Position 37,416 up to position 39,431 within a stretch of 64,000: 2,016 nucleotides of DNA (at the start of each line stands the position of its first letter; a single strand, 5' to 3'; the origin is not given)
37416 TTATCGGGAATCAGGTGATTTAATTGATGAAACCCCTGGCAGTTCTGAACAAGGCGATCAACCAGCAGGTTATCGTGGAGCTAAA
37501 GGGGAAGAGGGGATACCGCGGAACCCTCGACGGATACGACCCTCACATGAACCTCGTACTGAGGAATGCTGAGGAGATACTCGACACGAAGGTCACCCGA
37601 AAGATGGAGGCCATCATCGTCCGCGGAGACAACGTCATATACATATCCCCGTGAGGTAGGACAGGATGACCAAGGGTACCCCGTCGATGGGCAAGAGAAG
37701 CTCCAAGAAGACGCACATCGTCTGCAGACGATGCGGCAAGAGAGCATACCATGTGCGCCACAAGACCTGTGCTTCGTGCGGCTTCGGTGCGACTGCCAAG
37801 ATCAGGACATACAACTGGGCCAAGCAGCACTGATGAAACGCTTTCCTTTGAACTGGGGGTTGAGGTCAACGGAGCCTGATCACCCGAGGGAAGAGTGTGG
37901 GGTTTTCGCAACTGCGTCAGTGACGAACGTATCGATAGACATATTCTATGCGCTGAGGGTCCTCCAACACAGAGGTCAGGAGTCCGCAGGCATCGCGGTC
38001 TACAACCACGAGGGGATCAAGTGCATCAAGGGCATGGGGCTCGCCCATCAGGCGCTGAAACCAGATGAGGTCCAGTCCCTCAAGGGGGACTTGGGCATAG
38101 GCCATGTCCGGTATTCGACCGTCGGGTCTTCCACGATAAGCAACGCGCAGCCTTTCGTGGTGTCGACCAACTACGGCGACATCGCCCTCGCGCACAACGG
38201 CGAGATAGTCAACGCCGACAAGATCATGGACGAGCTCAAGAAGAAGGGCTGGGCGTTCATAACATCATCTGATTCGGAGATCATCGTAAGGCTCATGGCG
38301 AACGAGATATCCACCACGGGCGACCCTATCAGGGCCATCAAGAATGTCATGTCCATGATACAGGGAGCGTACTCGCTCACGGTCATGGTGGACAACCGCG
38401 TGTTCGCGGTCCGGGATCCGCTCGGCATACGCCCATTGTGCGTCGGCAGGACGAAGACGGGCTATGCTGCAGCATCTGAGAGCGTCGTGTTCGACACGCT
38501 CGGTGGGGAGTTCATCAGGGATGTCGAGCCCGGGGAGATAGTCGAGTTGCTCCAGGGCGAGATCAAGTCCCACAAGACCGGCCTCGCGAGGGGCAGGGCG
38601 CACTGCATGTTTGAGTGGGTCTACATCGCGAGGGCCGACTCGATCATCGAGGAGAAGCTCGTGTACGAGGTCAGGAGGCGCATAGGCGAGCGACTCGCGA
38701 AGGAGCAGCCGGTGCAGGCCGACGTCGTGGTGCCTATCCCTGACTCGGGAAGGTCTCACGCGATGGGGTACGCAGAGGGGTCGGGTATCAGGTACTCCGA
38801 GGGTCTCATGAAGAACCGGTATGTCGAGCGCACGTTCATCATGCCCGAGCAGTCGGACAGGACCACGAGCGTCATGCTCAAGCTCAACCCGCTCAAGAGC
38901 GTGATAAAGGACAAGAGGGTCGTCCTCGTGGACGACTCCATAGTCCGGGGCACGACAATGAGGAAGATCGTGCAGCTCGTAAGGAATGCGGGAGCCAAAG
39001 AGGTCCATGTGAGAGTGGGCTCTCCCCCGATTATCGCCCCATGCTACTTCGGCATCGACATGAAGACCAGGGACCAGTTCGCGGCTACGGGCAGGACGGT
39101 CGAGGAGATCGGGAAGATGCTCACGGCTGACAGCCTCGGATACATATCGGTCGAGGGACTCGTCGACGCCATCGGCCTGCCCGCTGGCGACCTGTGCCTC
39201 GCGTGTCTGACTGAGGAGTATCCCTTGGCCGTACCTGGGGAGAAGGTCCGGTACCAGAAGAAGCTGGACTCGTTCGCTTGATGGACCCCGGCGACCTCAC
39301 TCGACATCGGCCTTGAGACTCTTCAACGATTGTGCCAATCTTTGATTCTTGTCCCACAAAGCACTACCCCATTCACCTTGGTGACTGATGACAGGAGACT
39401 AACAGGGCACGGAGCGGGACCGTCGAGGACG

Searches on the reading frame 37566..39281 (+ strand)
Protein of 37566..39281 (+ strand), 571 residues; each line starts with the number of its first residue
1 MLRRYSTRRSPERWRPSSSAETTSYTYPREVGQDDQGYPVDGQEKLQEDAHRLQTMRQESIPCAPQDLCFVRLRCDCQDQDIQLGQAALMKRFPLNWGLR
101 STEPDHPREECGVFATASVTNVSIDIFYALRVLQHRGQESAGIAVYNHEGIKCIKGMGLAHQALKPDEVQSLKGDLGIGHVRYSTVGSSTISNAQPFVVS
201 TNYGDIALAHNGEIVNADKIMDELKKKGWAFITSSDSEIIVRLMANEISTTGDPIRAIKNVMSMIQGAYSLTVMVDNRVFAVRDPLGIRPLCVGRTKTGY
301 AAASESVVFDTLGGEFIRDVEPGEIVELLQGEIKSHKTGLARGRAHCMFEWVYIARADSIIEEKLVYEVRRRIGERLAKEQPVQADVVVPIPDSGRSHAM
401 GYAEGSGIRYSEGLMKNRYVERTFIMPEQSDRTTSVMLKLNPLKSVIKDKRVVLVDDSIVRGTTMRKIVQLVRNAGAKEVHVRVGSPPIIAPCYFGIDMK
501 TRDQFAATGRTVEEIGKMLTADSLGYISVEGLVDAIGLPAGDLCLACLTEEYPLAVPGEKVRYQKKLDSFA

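Call 18: search_protein_families(library=pfam, proteins=[window:37566-39281:+], max_evalue=0.00001)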
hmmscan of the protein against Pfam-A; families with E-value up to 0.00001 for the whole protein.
window:37566-39281:+ (571 aa): 4 families
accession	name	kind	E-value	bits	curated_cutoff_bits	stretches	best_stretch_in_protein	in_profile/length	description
PF13522.11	GATase_6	-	4.3e-22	79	27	1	173-305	9-130/130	Glutamine amidotransferase domain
PF13537.11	GATase_7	-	4.9e-20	72.2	25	1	189-307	8-119/123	Glutamine amidotransferase domain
PF00156.33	Pribosyltran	-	8.4e-11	41.9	26.3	1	368-482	14-120/158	Phosphoribosyl transferase domain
PF13230.11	GATase_4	-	1.7e-09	37.4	23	1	119-261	8-155/272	Glutamine amidotransferases class-II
